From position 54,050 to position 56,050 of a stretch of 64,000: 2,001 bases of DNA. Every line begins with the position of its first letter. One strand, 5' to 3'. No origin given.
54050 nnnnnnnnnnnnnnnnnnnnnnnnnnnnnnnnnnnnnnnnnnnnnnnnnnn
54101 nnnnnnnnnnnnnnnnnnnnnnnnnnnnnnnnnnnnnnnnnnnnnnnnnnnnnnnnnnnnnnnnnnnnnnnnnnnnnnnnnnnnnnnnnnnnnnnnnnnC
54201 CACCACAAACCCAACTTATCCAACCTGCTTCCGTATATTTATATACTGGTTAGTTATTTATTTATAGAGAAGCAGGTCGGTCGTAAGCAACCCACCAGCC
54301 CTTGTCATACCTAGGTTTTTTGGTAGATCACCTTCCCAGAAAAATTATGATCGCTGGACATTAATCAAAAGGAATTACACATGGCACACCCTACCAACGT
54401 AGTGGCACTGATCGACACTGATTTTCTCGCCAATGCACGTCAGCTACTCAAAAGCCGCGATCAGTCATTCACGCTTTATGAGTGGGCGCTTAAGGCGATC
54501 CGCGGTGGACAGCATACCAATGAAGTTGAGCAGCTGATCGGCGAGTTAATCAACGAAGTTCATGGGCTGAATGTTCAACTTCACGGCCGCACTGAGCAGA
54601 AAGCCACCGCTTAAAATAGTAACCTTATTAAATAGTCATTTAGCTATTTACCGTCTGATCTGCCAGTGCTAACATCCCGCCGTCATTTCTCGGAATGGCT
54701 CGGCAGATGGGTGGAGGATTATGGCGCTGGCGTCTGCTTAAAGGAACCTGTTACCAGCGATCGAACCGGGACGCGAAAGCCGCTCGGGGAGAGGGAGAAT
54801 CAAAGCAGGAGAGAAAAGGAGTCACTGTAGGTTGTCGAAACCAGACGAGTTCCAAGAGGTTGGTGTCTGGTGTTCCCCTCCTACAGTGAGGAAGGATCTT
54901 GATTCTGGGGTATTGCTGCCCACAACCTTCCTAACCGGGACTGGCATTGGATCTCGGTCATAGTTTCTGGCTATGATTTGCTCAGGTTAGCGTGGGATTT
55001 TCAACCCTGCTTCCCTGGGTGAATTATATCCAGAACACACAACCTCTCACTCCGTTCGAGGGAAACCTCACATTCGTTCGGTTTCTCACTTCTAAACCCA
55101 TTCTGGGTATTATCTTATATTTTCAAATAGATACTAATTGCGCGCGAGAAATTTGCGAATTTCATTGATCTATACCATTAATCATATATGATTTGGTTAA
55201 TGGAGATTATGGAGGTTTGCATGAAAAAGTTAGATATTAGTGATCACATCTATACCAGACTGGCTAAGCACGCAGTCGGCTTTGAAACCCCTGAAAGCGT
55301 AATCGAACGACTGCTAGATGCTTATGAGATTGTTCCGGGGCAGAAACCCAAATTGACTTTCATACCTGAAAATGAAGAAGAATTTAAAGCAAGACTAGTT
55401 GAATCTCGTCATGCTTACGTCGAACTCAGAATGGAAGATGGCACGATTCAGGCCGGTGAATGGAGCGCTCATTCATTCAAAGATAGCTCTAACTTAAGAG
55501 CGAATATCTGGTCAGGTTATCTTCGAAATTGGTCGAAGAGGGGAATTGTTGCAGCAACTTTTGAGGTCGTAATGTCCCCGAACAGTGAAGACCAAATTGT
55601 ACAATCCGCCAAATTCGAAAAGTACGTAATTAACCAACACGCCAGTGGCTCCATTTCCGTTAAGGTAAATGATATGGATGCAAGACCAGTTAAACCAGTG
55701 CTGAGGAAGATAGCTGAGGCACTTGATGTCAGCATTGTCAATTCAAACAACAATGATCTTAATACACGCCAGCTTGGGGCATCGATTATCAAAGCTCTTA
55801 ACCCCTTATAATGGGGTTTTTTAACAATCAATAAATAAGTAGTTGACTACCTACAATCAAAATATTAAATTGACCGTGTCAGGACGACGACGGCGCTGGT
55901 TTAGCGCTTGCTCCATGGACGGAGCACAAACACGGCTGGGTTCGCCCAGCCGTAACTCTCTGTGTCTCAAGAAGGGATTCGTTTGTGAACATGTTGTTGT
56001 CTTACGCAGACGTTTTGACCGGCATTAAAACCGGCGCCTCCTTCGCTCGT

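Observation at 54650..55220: About 450-nt GC-rich, ORF-less, highly structured region upstream of an AT-rich gene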

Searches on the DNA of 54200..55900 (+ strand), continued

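Call 22: get_annotated_region(hit=H44, flank=1500)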
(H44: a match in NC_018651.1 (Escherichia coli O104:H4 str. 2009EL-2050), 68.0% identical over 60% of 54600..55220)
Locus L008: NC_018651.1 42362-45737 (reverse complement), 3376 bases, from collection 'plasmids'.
description: Escherichia coli O104:H4 str. 2009EL-2050 plasmid p09EL50, complete sequence
organism: Escherichia coli O104:H4 str. 2009EL-2050 (NCBI taxid 1134782)
taxonomy: Bacteria; Pseudomonadota; Gammaproteobacteria; Enterobacterales; Enterobacteriaceae; Escherichia; Escherichia coli; Escherichia coli O104:H4 str. 2009EL-2050
host: -; source: -; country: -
typing (MOB-suite, as given by PLSDB): non-mobilizable; replicon rep_cluster_488
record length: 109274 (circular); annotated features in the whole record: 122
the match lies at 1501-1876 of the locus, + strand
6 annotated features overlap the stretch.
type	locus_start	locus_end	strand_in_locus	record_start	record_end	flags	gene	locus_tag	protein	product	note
CDS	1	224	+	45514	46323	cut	-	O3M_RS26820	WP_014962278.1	hypothetical protein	-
CDS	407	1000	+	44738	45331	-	-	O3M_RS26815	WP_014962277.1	phage N-6-adenine-methyltransferase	-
CDS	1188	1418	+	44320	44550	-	-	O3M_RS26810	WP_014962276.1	hypothetical protein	-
CDS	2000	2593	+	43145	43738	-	rnhA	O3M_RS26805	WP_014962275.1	ribonuclease HI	-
CDS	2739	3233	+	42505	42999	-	-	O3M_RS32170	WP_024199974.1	hypothetical protein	-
CDS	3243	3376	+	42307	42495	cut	-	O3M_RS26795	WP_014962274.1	hypothetical protein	-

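Call 23: get_annotated_region(hit=H45, flank=1500)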
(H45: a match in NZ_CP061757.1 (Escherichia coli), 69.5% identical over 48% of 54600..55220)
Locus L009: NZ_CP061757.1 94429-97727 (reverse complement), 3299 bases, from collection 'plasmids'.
description: Escherichia coli O18ac:H14 strain 873.10 plasmid unnamed3, complete sequence
organism: Escherichia coli (NCBI taxid 2773705)
taxonomy: Bacteria; Pseudomonadota; Gammaproteobacteria; Enterobacterales; Enterobacteriaceae; Escherichia; Escherichia coli
host: -; source: Bos taurus,Isolate,beef trimmings; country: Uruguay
typing (MOB-suite, as given by PLSDB): non-mobilizable; replicon rep_cluster_488
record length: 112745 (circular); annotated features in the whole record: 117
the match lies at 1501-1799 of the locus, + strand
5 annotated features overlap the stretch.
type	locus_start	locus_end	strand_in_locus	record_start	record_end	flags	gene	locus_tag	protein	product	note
CDS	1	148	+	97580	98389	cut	-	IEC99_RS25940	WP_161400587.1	hypothetical protein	-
CDS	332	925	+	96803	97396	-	-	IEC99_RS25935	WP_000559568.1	phage N-6-adenine-methyltransferase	-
CDS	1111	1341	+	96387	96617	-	-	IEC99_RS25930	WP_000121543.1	hypothetical protein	-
CDS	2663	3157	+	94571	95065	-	-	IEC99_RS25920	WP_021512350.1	hypothetical protein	-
CDS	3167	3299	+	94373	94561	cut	-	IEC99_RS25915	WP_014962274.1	hypothetical protein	-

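Call 24: get_annotated_region(hit=H51, flank=1500)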
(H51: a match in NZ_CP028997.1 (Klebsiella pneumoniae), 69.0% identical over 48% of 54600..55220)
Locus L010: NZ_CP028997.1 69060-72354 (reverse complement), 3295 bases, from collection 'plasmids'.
description: Klebsiella pneumoniae strain AR_0079 plasmid unnamed4, complete sequence
organism: Klebsiella pneumoniae (NCBI taxid 573)
taxonomy: Bacteria; Pseudomonadota; Gammaproteobacteria; Enterobacterales; Enterobacteriaceae; Klebsiella; Klebsiella pneumoniae
host: -; source: -; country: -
typing (MOB-suite, as given by PLSDB): non-mobilizable; replicon IncFIB
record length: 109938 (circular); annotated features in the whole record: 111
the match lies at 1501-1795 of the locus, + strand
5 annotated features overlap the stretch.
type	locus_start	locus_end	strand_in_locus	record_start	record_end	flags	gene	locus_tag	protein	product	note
CDS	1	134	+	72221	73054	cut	-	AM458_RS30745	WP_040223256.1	hypothetical protein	-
CDS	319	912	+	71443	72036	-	-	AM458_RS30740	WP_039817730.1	phage N-6-adenine-methyltransferase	-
CDS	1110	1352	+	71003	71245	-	-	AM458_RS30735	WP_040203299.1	hypothetical protein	-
CDS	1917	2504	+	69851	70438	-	rnhA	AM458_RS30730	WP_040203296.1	ribonuclease HI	-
CDS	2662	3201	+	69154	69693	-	-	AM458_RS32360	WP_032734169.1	hypothetical protein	-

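Call 25: get_annotated_region(hit=H69, flank=1500)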
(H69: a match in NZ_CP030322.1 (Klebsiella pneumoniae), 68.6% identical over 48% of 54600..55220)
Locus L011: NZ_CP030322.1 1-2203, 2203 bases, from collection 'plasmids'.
description: Klebsiella pneumoniae strain 23 plasmid p23-2, complete sequence
organism: Klebsiella pneumoniae (NCBI taxid 573)
taxonomy: Bacteria; Pseudomonadota; Gammaproteobacteria; Enterobacterales; Enterobacteriaceae; Klebsiella; Klebsiella pneumoniae
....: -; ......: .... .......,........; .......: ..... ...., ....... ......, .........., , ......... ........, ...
typing (MOB-suite, as given by PLSDB): non-mobilizable; replicon IncFIB
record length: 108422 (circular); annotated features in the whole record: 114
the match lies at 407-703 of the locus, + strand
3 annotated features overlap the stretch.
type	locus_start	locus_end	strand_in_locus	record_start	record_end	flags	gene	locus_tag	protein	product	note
CDS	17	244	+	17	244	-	-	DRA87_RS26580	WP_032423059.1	hypothetical protein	-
CDS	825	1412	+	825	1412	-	rnhA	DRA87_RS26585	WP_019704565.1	ribonuclease HI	-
CDS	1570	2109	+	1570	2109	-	-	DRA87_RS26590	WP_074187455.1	hypothetical protein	-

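Call 26: get_annotated_region(hit=H72, flank=1500)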
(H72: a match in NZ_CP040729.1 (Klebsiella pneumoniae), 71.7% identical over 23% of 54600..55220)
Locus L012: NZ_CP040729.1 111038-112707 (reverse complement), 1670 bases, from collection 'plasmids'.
description: Klebsiella pneumoniae strain KpvST147B_SE1_1_NDM plasmid pKpvST147B_5, complete sequence
organism: Klebsiella pneumoniae (NCBI taxid 573)
taxonomy: Bacteria; Pseudomonadota; Gammaproteobacteria; Enterobacterales; Enterobacteriaceae; Klebsiella; Klebsiella pneumoniae
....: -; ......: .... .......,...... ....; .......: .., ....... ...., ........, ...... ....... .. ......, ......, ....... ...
typing (MOB-suite, as given by PLSDB): non-mobilizable; replicon IncFIB
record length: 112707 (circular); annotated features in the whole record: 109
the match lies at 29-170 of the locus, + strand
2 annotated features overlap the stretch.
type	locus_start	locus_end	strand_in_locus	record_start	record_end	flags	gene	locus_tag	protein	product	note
CDS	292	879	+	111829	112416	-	rnhA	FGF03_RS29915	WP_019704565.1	ribonuclease HI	-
CDS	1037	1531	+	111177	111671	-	-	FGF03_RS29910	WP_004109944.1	hypothetical protein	-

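Call 63: search_dna_similar(query=L103:3226-3800:+, collection=plasmids, mode=distant, max_rows=40, rows=spread)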
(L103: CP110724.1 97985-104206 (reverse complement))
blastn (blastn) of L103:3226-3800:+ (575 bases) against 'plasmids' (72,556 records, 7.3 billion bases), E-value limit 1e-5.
Records with a match: 30; places in all: 30; records where one place covers at least 80% of the query: 30.
Best place of each record, by identity: >=99% 1; 90-95% 22; 80-90% 7.
By first word of the organism name: Klebsiella 30.
By predicted mobility (MOB-suite, as given by PLSDB): non-mobilizable 30.
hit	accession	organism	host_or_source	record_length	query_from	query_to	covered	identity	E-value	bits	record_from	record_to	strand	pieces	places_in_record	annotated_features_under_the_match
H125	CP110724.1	Klebsiella pneumoniae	Homo sapiens,throat swab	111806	1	575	100%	100.0%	0e+0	1038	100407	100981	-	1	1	none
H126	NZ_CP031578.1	Klebsiella pneumoniae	Homo sapiens,Rectal swab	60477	1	575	100%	93.8%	0e+0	867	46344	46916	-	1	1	none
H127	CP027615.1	Klebsiella pneumoniae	-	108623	1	575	100%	93.6%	0e+0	863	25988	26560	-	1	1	none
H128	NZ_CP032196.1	Klebsiella pneumoniae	-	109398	1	575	100%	93.6%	0e+0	863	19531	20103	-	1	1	none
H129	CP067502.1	Klebsiella pneumoniae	Homo sapiens,blood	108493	1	575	100%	93.6%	0e+0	863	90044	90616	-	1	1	none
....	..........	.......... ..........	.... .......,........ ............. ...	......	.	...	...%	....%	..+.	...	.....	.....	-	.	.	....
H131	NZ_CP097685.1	Klebsiella pneumoniae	Homo sapiens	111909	1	575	100%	93.6%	0e+0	863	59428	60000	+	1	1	none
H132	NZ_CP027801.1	Klebsiella pneumoniae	cucumber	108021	1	575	100%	93.6%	0e+0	863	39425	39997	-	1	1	none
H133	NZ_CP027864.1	Klebsiella pneumoniae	Homo sapiens,sputum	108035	1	575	100%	93.6%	0e+0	863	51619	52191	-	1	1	none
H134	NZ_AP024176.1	Klebsiella pneumoniae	-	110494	1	575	100%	93.6%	0e+0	863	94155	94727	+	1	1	none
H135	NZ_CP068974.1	Klebsiella pneumoniae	Homo sapiens,urine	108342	1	575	100%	93.6%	0e+0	863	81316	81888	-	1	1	none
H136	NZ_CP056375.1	Klebsiella pneumoniae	culture,Wastewater influent sample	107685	1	575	100%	93.6%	0e+0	863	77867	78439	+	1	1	none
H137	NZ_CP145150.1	Klebsiella pneumoniae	-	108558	1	575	100%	93.6%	0e+0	863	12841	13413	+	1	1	none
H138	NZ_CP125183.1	Klebsiella pneumoniae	-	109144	1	575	100%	93.6%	0e+0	863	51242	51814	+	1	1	none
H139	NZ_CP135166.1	Klebsiella pneumoniae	mixed culture,human stool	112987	1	575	100%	93.6%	0e+0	863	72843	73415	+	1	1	none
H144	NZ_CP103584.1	Klebsiella pneumoniae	Homo sapiens,blood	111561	1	575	100%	91.0%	0e+0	792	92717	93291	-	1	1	none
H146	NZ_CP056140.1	Klebsiella michiganensis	culture,Wastewater influent sample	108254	1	566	98%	87.9%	0e+0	701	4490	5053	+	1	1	hypothetical protein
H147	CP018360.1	Klebsiella oxytoca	Homo sapiens,Perirectal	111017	1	561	98%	88.5%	0e+0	710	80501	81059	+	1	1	none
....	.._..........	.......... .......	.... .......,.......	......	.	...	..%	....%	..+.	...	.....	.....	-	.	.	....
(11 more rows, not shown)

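Call 64: get_annotated_region(hit=H127, flank=400)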
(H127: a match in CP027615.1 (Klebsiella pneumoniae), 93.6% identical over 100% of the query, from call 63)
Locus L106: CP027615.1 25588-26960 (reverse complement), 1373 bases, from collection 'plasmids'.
description: Klebsiella pneumoniae subsp. ozaenae strain AR_0096 plasmid unnamed3, complete sequence
organism: Klebsiella pneumoniae (NCBI taxid 574)
taxonomy: Bacteria; Pseudomonadota; Gammaproteobacteria; Enterobacterales; Enterobacteriaceae; Klebsiella; Klebsiella pneumoniae
host: -; source: -; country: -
typing (MOB-suite, as given by PLSDB): non-mobilizable; replicon rep_cluster_2469
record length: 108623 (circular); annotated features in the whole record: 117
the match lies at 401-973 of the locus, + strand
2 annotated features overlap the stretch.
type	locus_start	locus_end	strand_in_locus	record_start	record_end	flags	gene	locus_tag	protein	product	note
CDS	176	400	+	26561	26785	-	-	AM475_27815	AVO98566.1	hypothetical protein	-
CDS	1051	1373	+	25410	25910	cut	-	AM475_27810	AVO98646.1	ribonuclease HI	-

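Call 65: get_annotated_region(hit=H144, flank=400)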
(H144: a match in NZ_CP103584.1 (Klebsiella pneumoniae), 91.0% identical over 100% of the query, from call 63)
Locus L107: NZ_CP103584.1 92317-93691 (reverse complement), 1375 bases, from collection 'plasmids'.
description: Klebsiella pneumoniae strain 1498 plasmid pMB7868_2, complete sequence
organism: Klebsiella pneumoniae (NCBI taxid 573)
taxonomy: Bacteria; Pseudomonadota; Gammaproteobacteria; Enterobacterales; Enterobacteriaceae; Klebsiella; Klebsiella pneumoniae
host: -; source: Homo sapiens,blood; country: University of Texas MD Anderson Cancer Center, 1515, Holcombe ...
typing (MOB-suite, as given by PLSDB): non-mobilizable; replicon rep_cluster_2469
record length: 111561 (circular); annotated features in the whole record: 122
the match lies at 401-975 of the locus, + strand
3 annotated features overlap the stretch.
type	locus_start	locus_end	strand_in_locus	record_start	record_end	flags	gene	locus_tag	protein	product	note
CDS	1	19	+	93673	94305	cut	-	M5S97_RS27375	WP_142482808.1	phage N-6-adenine-methyltransferase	-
CDS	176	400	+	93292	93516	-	-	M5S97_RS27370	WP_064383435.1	hypothetical protein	-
CDS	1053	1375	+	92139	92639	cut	rnhA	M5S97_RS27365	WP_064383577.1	ribonuclease HI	-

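Call 66: get_annotated_region(hit=H146, flank=400)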
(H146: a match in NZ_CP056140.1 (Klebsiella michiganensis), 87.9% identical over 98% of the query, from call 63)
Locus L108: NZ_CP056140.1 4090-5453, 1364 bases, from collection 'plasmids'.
description: Klebsiella michiganensis strain RHBSTW-00909 plasmid pRHBSTW-00909_5, complete sequence
organism: Klebsiella michiganensis (NCBI taxid 1134687)
taxonomy: Bacteria; Pseudomonadota; Gammaproteobacteria; Enterobacterales; Enterobacteriaceae; Klebsiella; Klebsiella michiganensis
host: -; source: culture,Wastewater influent sample; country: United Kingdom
typing (MOB-suite, as given by PLSDB): non-mobilizable; replicon rep_cluster_711; mating-pair formation MPF_F
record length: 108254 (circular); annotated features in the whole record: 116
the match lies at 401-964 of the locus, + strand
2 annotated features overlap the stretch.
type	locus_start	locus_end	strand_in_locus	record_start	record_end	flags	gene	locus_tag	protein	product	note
CDS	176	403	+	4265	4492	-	-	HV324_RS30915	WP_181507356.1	hypothetical protein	-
CDS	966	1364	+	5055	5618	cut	-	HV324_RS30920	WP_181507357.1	RNase H family protein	-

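Call 67: get_annotated_region(hit=H147, flank=400)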
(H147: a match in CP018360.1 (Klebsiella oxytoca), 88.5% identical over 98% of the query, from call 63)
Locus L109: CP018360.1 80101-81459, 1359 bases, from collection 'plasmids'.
description: Klebsiella oxytoca strain CAV1752 plasmid pCAV1752-111, complete sequence
organism: Klebsiella oxytoca (NCBI taxid 571)
taxonomy: Bacteria; Pseudomonadota; Gammaproteobacteria; Enterobacterales; Enterobacteriaceae; Klebsiella; Klebsiella oxytoca
host: -; source: Homo sapiens,Perirectal; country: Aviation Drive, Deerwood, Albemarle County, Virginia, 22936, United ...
typing (MOB-suite, as given by PLSDB): non-mobilizable; replicon rep_cluster_711
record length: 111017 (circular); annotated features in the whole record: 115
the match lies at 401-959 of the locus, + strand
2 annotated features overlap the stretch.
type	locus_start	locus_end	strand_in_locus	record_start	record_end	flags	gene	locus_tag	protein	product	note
CDS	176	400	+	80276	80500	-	-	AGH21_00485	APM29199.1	hypothetical protein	-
CDS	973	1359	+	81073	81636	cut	-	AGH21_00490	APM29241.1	ribonuclease HI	-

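Call 68: get_annotated_region(hit=H153, flank=400)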
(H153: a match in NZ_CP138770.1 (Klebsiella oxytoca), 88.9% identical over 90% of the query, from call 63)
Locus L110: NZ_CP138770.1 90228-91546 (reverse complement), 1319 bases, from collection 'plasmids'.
description: Klebsiella oxytoca strain 45 plasmid unnamed3, complete sequence
organism: Klebsiella oxytoca (NCBI taxid 571)
taxonomy: Bacteria; Pseudomonadota; Gammaproteobacteria; Enterobacterales; Enterobacteriaceae; Klebsiella; Klebsiella oxytoca
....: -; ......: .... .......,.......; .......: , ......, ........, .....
typing (MOB-suite, as given by PLSDB): non-mobilizable; replicon rep_cluster_2469
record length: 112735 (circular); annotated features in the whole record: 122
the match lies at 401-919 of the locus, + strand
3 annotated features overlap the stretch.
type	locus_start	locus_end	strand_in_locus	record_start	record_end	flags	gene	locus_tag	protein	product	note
CDS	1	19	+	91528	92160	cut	-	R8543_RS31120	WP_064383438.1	phage N-6-adenine-methyltransferase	-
CDS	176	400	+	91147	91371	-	-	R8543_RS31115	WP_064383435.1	hypothetical protein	-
CDS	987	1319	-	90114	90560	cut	-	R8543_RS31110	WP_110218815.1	hypothetical protein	-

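Call 70: search_rna_families(source=L103, start=3150, end=3950, threshold=evalue, max_evalue=10, show_alignments=2)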
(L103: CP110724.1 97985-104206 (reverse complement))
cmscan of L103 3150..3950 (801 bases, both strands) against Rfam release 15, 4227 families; matches with E-value up to 10: 3.
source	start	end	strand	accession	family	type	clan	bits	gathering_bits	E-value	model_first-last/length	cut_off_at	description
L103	3204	3274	+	RF01910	mir-511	Gene; miRNA;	CL00140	20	80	0.25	1-81/81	no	mir-511 microRNA precursor family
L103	3543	3630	+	RF04117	MIR5200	Gene; miRNA;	-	18.8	70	0.77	1-92/92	no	MIR5200 microRNA precursor family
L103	3565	3619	+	RF02984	DUF3800-X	Gene; sRNA;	-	15.3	38.2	5.7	1-73/73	no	DUF3800-X RNA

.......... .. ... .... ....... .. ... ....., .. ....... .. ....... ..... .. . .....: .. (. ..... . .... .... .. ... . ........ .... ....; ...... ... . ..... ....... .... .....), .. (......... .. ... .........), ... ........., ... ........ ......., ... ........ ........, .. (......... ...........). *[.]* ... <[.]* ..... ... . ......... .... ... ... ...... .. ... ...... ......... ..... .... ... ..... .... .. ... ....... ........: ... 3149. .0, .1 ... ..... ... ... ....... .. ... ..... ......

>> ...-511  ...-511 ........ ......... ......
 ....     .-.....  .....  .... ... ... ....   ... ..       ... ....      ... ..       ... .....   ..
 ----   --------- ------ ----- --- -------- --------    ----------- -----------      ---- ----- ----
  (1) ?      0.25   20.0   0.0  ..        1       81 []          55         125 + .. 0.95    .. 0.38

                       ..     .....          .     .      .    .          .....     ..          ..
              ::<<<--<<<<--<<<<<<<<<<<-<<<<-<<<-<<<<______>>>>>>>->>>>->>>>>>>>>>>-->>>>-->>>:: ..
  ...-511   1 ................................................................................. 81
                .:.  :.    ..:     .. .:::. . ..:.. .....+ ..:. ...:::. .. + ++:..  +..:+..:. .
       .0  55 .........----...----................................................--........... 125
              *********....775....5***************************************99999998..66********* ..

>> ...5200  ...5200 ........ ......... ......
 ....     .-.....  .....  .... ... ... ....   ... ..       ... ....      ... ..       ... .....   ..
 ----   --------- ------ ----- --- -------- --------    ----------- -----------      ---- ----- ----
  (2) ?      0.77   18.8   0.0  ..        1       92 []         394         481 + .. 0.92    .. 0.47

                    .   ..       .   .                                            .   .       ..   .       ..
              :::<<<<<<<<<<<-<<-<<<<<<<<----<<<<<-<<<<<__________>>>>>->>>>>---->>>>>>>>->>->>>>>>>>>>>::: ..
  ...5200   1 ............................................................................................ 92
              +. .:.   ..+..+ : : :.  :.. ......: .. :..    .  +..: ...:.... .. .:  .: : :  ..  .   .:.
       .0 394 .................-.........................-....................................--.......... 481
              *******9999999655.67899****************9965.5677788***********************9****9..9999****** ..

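Call 71: search_rna_families(source=L001, start=3850, end=4550, threshold=evalue, max_evalue=10, show_alignments=2)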
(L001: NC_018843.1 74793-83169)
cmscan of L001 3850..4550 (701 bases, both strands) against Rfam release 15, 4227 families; matches with E-value up to 10: 3.
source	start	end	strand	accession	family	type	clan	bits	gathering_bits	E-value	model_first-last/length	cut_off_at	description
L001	4392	4437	+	RF02433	SpF36_sRNA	Gene; sRNA;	-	19.5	48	6.6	1-51/51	no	Streptococcus sRNA SpF36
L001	4505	4546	-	RF01005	MIR530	Gene; miRNA;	-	17.6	85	1.4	1-172/172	no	MIR530 microRNA precursor family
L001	4339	4389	+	RF00700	mir-375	Gene; miRNA;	-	15.1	46.7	2.2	1-67/67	no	mir-375 microRNA precursor family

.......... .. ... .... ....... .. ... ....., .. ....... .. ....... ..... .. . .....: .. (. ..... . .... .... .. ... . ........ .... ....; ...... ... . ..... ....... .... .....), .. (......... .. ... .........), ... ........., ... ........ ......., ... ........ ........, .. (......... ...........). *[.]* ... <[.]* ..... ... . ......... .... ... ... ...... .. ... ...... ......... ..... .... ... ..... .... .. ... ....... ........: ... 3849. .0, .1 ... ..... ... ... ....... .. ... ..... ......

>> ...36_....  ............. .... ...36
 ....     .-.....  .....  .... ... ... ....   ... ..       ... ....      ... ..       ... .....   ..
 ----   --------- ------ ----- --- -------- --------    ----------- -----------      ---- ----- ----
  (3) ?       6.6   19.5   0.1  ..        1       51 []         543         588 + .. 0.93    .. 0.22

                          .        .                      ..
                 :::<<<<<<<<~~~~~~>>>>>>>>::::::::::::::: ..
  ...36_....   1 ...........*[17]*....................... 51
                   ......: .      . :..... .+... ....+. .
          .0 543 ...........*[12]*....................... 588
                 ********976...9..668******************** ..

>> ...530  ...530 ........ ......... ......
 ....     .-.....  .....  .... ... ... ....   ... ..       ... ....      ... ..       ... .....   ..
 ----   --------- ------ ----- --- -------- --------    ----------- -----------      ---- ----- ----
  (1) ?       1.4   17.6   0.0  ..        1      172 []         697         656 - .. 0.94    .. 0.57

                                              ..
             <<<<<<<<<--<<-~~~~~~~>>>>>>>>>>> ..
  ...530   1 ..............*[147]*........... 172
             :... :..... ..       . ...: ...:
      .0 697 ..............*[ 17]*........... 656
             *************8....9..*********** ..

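Call 95: build_rna_model(alignment_id=A7, structure=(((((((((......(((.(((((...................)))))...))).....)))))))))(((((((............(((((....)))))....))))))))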
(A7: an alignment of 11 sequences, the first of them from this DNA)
Model R1 built from alignment A7 (11 sequences, 112 columns); structure: as given.
model positions 110; base pairs 29; branch points 1; effective number of sequences 1.07; information 0.591 bits per position. Calibrated on 0.2 Mb of random sequence (short: E-values are rough).
structure used (alignment columns):
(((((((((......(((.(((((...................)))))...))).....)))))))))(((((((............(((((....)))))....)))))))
